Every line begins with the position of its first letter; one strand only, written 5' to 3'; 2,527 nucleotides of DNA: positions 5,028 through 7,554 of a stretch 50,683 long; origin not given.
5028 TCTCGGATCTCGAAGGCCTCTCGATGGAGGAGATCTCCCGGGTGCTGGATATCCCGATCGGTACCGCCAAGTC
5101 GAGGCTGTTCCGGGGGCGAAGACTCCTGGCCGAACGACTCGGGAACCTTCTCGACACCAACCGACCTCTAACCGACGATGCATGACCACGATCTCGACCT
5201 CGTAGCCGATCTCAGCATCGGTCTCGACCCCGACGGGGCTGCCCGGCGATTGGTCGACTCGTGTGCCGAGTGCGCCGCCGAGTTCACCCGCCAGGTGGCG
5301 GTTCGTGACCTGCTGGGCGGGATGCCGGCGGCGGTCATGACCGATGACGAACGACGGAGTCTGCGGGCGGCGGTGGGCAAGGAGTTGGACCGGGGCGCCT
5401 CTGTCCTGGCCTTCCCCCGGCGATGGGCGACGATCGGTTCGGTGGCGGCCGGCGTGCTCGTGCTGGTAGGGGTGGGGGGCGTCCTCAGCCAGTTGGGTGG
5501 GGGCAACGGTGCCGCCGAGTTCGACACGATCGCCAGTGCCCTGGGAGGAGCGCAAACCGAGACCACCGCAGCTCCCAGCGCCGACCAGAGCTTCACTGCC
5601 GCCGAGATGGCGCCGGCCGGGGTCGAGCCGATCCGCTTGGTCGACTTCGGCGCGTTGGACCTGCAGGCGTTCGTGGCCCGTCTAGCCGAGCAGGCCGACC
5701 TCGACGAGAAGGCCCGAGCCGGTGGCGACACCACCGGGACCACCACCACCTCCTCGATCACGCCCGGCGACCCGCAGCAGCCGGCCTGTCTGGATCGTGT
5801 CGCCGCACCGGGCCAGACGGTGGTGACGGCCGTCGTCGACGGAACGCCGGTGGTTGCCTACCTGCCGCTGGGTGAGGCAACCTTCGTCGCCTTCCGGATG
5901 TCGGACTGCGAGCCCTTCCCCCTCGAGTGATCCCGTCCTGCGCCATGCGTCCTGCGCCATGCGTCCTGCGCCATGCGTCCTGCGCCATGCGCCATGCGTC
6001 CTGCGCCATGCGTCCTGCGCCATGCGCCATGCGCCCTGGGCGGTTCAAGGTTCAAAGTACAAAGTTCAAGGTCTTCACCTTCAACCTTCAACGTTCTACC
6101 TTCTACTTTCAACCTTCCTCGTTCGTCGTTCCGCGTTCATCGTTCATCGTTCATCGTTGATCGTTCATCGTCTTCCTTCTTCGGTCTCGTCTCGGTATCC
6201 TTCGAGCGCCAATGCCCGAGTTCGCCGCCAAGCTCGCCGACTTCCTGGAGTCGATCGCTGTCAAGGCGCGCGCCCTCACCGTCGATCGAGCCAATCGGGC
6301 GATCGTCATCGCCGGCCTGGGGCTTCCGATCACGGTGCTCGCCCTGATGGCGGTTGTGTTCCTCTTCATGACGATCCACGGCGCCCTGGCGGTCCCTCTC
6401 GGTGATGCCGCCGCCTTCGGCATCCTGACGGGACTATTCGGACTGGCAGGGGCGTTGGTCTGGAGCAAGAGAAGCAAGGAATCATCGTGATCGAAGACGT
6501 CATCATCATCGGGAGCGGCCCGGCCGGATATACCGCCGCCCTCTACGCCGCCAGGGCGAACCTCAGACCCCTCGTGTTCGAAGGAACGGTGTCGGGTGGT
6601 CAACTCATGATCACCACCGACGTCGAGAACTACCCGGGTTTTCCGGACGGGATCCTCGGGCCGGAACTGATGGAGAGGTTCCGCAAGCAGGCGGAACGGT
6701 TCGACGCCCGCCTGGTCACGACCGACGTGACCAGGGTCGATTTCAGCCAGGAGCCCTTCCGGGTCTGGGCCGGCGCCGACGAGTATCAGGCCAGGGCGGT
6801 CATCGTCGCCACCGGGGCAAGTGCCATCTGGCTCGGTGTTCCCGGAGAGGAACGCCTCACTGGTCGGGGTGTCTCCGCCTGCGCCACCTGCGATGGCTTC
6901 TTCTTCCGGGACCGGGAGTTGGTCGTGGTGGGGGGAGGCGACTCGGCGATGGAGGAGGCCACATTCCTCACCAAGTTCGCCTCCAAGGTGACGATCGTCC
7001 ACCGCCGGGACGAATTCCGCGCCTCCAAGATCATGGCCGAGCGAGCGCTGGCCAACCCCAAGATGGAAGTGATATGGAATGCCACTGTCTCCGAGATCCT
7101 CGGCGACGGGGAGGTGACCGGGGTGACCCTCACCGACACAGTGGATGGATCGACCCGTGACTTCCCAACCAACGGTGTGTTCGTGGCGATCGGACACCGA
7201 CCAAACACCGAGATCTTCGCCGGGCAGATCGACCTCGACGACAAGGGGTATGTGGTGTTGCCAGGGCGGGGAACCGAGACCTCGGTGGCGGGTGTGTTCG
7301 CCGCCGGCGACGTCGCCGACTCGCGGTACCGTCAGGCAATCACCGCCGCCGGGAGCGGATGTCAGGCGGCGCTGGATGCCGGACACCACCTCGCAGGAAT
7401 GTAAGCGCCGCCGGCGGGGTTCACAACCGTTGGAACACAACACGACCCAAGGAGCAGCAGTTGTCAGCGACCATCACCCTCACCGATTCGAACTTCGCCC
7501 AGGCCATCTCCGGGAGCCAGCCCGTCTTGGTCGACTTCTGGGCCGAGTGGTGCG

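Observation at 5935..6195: Composite heptamer-array element (about 36 consecutive 7-bp units in four ordered blocks) between the anti-sigma gene and the trxB operon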

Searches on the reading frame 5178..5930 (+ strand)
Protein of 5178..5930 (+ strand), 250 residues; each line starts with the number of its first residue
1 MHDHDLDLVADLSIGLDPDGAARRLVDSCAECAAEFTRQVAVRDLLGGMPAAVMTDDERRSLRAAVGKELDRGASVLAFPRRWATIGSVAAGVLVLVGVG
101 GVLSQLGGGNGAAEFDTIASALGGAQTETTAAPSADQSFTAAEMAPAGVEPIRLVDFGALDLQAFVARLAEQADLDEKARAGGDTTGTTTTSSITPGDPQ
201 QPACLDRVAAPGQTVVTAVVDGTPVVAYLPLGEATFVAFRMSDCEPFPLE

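Call 12: find_encoding_contigs(protein=window:5178-5930:+, flank=10000, max_places=10)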
Protein window:5178-5930:+ (250 aa): no gene with exactly this product is on record in the collection.

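Call 13: search_protein_families(library=pfam, proteins=[window:5178-5930:+])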
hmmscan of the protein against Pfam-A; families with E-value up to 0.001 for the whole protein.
window:5178-5930:+ (250 aa): 0 families

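Call 25: find_homologous_proteins(query=window:5178-5930:+)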
Query window:5178-5930:+ (250 aa): 9 proteins with E <= 0.001 among 8000 candidates.
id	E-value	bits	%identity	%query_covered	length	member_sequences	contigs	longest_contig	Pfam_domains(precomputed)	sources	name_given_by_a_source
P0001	5.6e-154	529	100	100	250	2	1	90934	-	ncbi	-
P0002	1.7e-129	449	86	100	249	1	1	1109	-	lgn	-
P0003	1.4e-119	416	82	100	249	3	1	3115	-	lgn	-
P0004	1.2e-115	403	79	100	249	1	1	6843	-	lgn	-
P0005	3.7e-114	398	80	100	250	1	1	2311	-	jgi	jgi:hypothetical protein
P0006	9.8e-108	377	74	100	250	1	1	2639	-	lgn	-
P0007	3.9e-105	369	73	100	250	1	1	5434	-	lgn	-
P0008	1.4e-99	351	71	100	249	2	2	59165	-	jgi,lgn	jgi:hypothetical protein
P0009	3.5e-21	94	36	99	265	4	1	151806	-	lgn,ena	-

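Call 26: find_encoding_contigs(protein=P0001, flank=10000, max_places=4)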
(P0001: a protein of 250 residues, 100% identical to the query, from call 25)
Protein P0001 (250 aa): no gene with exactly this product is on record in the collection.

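Call 27: find_encoding_contigs(protein=P0008, flank=10000, max_places=4)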
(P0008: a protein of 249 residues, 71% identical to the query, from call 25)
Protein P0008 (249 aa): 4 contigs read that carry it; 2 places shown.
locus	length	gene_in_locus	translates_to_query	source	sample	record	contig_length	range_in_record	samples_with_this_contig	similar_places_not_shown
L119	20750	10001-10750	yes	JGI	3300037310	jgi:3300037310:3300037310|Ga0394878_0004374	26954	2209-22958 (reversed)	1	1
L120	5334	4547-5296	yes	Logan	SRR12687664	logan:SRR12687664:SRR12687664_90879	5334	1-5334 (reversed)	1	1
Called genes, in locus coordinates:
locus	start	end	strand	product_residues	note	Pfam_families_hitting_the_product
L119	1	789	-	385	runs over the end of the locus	PF01960:ArgJ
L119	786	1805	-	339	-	PF01118:Semialdhyde_dh, PF22698:Semialdhyde_dhC_1, PF02774:Semialdhyde_dhC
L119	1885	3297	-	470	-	PF01743:PolyA_pol, PF12627:PolyA_pol_RNAbd, PF01966:HD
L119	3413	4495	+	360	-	PF00437:T2SSE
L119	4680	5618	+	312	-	-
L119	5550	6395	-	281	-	PF00850:Hist_deacetyl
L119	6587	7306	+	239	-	PF00583:Acetyltransf_1, PF13508:Acetyltransf_7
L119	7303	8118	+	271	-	PF02645:DegV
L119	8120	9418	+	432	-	PF07714:PK_Tyr_Ser-Thr (weak)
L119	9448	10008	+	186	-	PF07638:Sigma70_ECF (weak), PF04542:Sigma70_r2, PF08281:Sigma70_r4_2, PF04545:Sigma70_r4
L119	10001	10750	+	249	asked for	-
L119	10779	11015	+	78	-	-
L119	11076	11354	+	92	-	-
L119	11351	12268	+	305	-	PF00890:FAD_binding_2 (weak), PF01266:DAO (faint), PF01946:Thi4 (faint), PF03486:HI0933_like (faint), PF07992:Pyr_redox_2, PF12831:FAD_oxidored (weak), PF13738:Pyr_redox_3, PF00070:Pyr_redox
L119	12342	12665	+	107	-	PF00085:Thioredoxin, PF14595:Thioredoxin_9 (weak), PF13098:Thioredoxin_2, PF13905:Thioredoxin_8 (faint)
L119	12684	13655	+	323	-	PF01471:PG_binding_1, PF09374:PG_binding_3 (faint), PF01471:PG_binding_1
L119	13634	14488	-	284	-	PF02195:ParB_N, PF17762:HTH_ParB, PF23552:ParB_C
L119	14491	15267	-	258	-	PF00142:Fer4_NifH (weak), PF01656:CbiA, PF02374:ArsA_ATPase (faint), PF06564:CBP_BcsQ, PF09140:MipZ, PF10609:ParA, PF13614:AAA_31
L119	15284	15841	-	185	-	PF02527:GidB, PF05175:MTS (weak), PF13847:Methyltransf_31 (weak), PF13649:Methyltransf_25 (weak)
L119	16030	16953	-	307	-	PF14804:Jag_N, PF01424:R3H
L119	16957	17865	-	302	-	PF02096:60KD_IMP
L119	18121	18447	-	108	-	PF00825:Ribonuclease_P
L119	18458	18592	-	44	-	PF00468:Ribosomal_L34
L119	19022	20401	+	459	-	PF11638:DnaA_N (weak), PF00308:Bac_DnaA, PF01695:IstB_IS21 (weak), PF08299:Bac_DnaA_C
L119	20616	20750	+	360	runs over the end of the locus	PF00712:DNA_pol3_beta, PF02767:DNA_pol3_beta_2, PF02768:DNA_pol3_beta_3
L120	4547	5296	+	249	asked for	-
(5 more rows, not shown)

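Call 33: find_encoding_contigs(protein=P0010, flank=10000, max_places=3)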
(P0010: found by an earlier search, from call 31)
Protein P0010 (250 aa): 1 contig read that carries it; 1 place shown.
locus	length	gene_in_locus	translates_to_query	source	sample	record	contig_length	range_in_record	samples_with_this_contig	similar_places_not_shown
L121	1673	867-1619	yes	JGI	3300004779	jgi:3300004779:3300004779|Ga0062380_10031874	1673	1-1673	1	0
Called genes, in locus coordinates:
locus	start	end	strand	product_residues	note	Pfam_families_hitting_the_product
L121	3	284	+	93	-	?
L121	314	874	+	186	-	PF04542:Sigma70_r2, PF08281:Sigma70_r4_2, PF04545:Sigma70_r4 (weak)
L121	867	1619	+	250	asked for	-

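Call 34: find_encoding_contigs(protein=P0004, flank=10000, max_places=3)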
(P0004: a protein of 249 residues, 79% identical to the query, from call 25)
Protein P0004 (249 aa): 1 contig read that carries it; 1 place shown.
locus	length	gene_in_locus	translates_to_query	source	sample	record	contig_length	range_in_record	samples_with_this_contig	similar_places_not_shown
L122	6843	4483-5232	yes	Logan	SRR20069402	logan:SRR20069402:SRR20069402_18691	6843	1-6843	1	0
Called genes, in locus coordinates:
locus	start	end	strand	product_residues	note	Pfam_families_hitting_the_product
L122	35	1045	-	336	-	PF00850:Hist_deacetyl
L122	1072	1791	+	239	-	PF13673:Acetyltransf_10 (faint), PF00583:Acetyltransf_1, PF13508:Acetyltransf_7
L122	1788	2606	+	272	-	PF02645:DegV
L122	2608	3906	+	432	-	-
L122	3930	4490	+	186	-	PF07638:Sigma70_ECF (weak), PF04542:Sigma70_r2, PF08281:Sigma70_r4_2, PF04545:Sigma70_r4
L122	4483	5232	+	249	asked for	-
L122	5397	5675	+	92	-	-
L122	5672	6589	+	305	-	PF00890:FAD_binding_2 (weak), PF01266:DAO (faint), PF01946:Thi4 (weak), PF03486:HI0933_like (faint), PF07992:Pyr_redox_2, PF12831:FAD_oxidored (weak), PF13738:Pyr_redox_3, PF00070:Pyr_redox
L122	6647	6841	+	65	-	?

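Call 35: find_encoding_contigs(protein=P0007, flank=10000, max_places=3)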
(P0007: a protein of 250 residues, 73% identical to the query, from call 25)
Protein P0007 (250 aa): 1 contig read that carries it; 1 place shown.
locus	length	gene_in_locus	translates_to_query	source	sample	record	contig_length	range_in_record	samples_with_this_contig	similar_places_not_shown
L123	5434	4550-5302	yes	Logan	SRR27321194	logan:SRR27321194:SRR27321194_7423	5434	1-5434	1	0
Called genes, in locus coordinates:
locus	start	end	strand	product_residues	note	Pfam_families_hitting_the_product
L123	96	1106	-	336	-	PF00850:Hist_deacetyl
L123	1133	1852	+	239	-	PF00583:Acetyltransf_1, PF13673:Acetyltransf_10 (weak), PF13508:Acetyltransf_7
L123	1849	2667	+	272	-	PF02645:DegV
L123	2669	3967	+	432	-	PF07714:PK_Tyr_Ser-Thr (weak)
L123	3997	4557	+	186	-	PF07638:Sigma70_ECF (weak), PF04542:Sigma70_r2, PF08281:Sigma70_r4_2, PF04545:Sigma70_r4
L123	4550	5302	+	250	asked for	-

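Call 46: find_encoding_contigs(protein=P0009, flank=10000, max_places=2)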
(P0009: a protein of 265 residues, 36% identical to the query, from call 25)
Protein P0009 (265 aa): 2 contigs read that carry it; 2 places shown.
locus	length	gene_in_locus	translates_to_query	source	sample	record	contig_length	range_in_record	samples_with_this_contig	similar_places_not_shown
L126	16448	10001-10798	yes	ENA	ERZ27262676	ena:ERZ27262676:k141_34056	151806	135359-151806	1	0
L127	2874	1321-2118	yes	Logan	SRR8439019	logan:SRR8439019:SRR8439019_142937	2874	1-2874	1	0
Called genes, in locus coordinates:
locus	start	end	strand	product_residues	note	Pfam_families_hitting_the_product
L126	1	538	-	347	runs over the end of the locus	PF01118:Semialdhyde_dh, PF02774:Semialdhyde_dhC, PF22698:Semialdhyde_dhC_1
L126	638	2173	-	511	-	PF17900:Peptidase_M1_N (weak), PF01433:Peptidase_M1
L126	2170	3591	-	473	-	PF01743:PolyA_pol, PF12627:PolyA_pol_RNAbd, PF01966:HD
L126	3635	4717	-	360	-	PF00437:T2SSE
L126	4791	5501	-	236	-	-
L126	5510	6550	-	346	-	PF00850:Hist_deacetyl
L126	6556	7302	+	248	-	PF00583:Acetyltransf_1, PF13480:Acetyltransf_6 (weak), PF13673:Acetyltransf_10, PF13508:Acetyltransf_7, PF08445:FR47, PF14542:Acetyltransf_CG (weak)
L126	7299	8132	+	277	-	PF02645:DegV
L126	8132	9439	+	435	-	PF07714:PK_Tyr_Ser-Thr (weak)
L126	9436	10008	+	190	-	PF04542:Sigma70_r2, PF08281:Sigma70_r4_2, PF04545:Sigma70_r4 (weak)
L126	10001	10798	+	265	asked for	-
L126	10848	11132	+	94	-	-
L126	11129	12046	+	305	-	PF00890:FAD_binding_2 (faint), PF01266:DAO (faint), PF03486:HI0933_like (faint), PF07992:Pyr_redox_2, PF13738:Pyr_redox_3, PF00070:Pyr_redox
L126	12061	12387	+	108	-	PF00085:Thioredoxin, PF14595:Thioredoxin_9, PF13098:Thioredoxin_2, PF13905:Thioredoxin_8 (weak)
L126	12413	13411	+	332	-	PF01471:PG_binding_1, PF08823:PG_binding_2 (faint), PF09374:PG_binding_3 (faint), PF01471:PG_binding_1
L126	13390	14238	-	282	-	PF02195:ParB_N, PF17762:HTH_ParB, PF23552:ParB_C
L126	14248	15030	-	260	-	PF00142:Fer4_NifH, PF01656:CbiA, PF02374:ArsA_ATPase (weak), PF06564:CBP_BcsQ, PF09140:MipZ, PF10609:ParA, PF13614:AAA_31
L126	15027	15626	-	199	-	PF02527:GidB, PF05175:MTS (weak), PF13847:Methyltransf_31 (weak), PF13649:Methyltransf_25 (weak)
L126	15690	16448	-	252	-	?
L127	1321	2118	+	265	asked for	-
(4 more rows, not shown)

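Call 70: find_encoding_contigs(protein=P0025, flank=10000, max_places=4)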
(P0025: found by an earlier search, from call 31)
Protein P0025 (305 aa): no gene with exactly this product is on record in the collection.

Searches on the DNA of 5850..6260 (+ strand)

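Call 75: search_rna_families(source=window, start=5850, end=6260, threshold=evalue, max_evalue=1)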
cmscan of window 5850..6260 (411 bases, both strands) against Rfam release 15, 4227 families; matches with E-value up to 1: 0.
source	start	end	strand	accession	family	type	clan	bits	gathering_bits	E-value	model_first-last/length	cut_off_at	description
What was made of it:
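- There is no Rfam match at E <= 1 (call 75).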

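Call 77: build_rna_model(alignment_id=A2, structure=none)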
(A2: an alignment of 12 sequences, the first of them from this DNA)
Model R1 built from alignment A2 (12 sequences, 107 columns); structure: none (sequence only).
model positions 84; base pairs 0; branch points 0; effective number of sequences 6.42; information 0.676 bits per position. No base pairs: searches with it score sequence only.

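Call 78: search_with_rna_model(model_id=R1, sources=[window, L119, L120, L121, L122, L123, L124, L125, L126, L127, L128, L129, L133, L135, L002, L041, L078, L084, L087, L095, L109, L138, L139], max_evalue=1)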
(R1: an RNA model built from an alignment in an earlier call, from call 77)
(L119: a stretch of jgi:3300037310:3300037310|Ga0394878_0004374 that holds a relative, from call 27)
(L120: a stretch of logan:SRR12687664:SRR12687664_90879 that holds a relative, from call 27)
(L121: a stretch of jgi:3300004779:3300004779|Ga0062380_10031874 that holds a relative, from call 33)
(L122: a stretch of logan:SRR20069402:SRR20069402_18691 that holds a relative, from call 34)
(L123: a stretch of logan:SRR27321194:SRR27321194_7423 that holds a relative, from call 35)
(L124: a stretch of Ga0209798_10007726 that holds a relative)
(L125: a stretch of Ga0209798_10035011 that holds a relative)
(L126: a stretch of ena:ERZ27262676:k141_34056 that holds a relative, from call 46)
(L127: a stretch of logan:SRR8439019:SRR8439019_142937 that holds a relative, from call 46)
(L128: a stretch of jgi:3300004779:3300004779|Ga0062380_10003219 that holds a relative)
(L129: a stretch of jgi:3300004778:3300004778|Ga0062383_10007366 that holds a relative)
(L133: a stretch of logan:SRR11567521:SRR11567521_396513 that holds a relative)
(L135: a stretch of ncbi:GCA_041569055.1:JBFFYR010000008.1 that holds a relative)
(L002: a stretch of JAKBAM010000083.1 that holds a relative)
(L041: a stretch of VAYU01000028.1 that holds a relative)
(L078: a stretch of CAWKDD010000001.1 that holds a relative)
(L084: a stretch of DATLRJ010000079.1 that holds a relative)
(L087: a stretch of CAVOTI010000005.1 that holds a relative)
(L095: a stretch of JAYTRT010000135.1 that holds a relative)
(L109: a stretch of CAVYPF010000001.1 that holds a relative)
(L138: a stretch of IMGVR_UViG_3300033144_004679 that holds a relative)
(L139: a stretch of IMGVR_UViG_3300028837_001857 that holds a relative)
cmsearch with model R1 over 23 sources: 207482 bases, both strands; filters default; matches with E-value up to 1: 42.
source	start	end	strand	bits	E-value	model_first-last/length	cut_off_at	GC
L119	4887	4967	+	76.9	1.7e-22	3-83/84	-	0.48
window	47422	47504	-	76.8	1.7e-22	2-83/84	-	0.47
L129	3276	3358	-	76.8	1.7e-22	2-83/84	-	0.47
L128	3812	3894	-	76.8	1.7e-22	2-83/84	-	0.47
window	6035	6116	+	74.9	6.7e-22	2-83/84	-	0.44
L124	2380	2458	+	72.5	3.9e-21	4-83/84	-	0.48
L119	4585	4653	+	67.8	1.1e-19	3-71/84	-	0.49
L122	5276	5351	+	67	1.9e-19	3-83/84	-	0.5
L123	5323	5409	+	66.1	3.8e-19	2-83/84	-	0.53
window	47292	47379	-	65.8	4.7e-19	2-82/84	-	0.51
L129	3146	3233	-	65.8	4.7e-19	2-82/84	-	0.51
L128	3682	3769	-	65.8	4.7e-19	2-82/84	-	0.51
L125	1223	1287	+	58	1.3e-16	10-80/84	-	0.49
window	613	675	+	42.4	9.2e-12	10-80/84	-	0.56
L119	10888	10950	+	42.1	1.2e-11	8-83/84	-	0.51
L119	5360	5410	+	36.7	5.6e-10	25-75/84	-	0.59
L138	10301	10378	+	34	3.9e-09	8-80/84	-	0.42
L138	10303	10380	-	32.9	8.5e-09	8-80/84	-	0.44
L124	2385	2449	-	31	3.4e-08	9-74/84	-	0.43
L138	9114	9184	+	29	1.4e-07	12-80/84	-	0.45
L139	2649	2723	-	28.2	2.6e-07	7-83/84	-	0.41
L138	9117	9188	-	27.6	3.8e-07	6-82/84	-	0.46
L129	3283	3354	+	27.2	5.2e-07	7-77/84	-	0.44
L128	3819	3890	+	27.1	5.8e-07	7-77/84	-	0.44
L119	4597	4652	-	27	6.1e-07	6-61/84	-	0.46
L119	4893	4959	-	26.7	7.6e-07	8-74/84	-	0.48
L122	5283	5346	-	25.2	2.2e-06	5-66/84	-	0.48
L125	1226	1282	-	24.7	3.3e-06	8-70/84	-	0.44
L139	2650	2723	+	23.3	8.7e-06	8-76/84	-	0.42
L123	5330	5399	-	19.9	9.7e-05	10-81/84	-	0.49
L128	3690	3763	+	18.6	0.00025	9-82/84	-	0.49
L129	3154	3227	+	18.6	0.00026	9-82/84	-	0.49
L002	1275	1311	+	15.5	0.0024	45-81/84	-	0.73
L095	870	903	-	15.2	0.0029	44-77/84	-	0.71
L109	4963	5008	+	13.1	0.014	33-77/84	-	0.72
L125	1290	1338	+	10.7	0.073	24-80/84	-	0.43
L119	10959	11028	+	9.8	0.15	10-77/84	-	0.43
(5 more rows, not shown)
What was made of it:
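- The internal core is an imperfect palindrome and hits both strands of the model (call 78).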

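Call 82: search_dna_similar(query=window:6035-6200:+, collection=plasmids, mode=distant, max_rows=10)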
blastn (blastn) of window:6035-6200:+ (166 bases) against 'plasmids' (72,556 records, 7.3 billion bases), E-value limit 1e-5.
No match.

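Call 83: search_dna_similar(query=window:6035-6200:+, collection=phages, mode=distant, max_rows=10)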
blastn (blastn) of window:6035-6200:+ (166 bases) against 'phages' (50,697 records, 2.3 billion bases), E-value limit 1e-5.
No match.
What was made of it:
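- Tried and rejected: No match, with the low-complexity filter on (calls 82, 83).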

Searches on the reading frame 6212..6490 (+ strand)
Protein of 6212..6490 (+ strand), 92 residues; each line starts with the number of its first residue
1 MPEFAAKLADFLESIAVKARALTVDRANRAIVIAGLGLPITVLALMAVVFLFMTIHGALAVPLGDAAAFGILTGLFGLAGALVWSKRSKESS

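Call 13: search_protein_families(library=pfam, proteins=[window:6212-6490:+])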
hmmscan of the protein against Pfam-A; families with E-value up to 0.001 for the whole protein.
window:6212-6490:+ (92 aa): 1 family
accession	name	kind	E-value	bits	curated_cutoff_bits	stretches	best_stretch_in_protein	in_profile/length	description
PF07332.16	Phage_holin_3_6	-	0.00023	21.6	28.4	1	24-84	27-87/116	Putative Actinobacterial Holin-X, holin superfamily III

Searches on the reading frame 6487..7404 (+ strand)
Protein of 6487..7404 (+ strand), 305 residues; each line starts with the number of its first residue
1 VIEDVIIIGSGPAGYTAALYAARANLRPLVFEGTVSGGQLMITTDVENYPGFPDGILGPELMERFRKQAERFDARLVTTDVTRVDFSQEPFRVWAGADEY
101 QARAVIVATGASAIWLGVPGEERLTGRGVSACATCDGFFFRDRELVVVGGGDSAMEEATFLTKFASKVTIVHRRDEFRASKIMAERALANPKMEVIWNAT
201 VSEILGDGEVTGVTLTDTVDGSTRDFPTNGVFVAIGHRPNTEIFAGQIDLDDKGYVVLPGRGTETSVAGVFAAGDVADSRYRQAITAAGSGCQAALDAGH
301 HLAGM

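Call 13: search_protein_families(library=pfam, proteins=[window:6487-7404:+])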
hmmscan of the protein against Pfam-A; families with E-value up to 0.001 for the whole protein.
window:6487-7404:+ (305 aa): 11 families
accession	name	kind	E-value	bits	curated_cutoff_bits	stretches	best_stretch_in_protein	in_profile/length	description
PF07992.20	Pyr_redox_2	-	1.3e-55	189.3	26.1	1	4-291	2-291/291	Pyridine nucleotide-disulphide oxidoreductase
PF13738.12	Pyr_redox_3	-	1.9e-25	90.2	30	1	65-274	87-305/305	Pyridine nucleotide-disulphide oxidoreductase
PF00070.33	Pyr_redox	-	2.9e-20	73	22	1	145-217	2-81/82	Pyridine nucleotide-disulphide oxidoreductase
PF00890.30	FAD_binding_2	-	3e-09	37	20.4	1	4-39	1-37/414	FAD binding domain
PF01266.30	DAO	-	2.5e-07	31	27.9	0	4-34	1-31/353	FAD dependent oxidoreductase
PF03486.20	HI0933_like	-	4.2e-07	30.1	50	0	4-38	2-36/244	HI0933-like protein Rossmann domain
PF12831.13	FAD_oxidored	-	4.3e-07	30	27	1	4-49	1-50/416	FAD dependent oxidoreductase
PF01946.23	Thi4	-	1.3e-06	28.3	26.2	1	3-38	18-54/235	Thi4 family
PF13450.12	NAD_binding_8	-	4.7e-05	24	21.9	0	7-33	1-27/68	NAD(P)-binding Rossmann-like domain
PF13241.12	NAD_binding_7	-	0.00031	21.7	22.1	0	140-183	5-49/104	Putative NAD(P)-binding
PF01134.28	GIDA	-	0.00032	20.3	22.1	0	4-31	1-28/391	Glucose inhibited division protein A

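Call 14: find_encoding_contigs(protein=window:6487-7404:+, flank=10000, max_places=10)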
Protein window:6487-7404:+ (305 aa): no gene with exactly this product is on record in the collection.
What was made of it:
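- Tried and rejected: Look-ups of the window's anti-sigma and TrxB proteins, and of P0001 and P0025, found nothing (calls 12, 14, 26, 70).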

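Call 31: list_cluster_members(proteins=[P0001, window:6487-7404:+, window:8753-9613:-])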
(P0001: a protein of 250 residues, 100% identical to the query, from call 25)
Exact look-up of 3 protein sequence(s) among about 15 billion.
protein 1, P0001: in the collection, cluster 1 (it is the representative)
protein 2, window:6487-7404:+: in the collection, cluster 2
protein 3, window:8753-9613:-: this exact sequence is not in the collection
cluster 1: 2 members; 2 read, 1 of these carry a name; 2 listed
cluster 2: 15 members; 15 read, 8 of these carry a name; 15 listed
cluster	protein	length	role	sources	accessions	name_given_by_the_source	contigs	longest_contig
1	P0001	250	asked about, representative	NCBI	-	-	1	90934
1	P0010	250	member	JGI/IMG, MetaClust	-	\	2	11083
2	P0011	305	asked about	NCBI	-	-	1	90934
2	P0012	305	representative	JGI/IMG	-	thioredoxin reductase (NADPH)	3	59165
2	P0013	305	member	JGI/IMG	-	thioredoxin reductase (NADPH)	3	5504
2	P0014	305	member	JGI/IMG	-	thioredoxin reductase (NADPH)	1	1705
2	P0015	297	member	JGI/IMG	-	thioredoxin reductase (NADPH)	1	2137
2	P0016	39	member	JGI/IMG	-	thioredoxin reductase (NADPH)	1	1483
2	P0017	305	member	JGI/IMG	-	thioredoxin reductase (NADPH)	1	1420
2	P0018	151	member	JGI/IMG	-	thioredoxin reductase (NADPH)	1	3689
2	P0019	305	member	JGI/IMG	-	thioredoxin reductase (NADPH)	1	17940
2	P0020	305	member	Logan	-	-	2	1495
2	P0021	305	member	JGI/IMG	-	-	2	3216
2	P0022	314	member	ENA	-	-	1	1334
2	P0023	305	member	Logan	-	-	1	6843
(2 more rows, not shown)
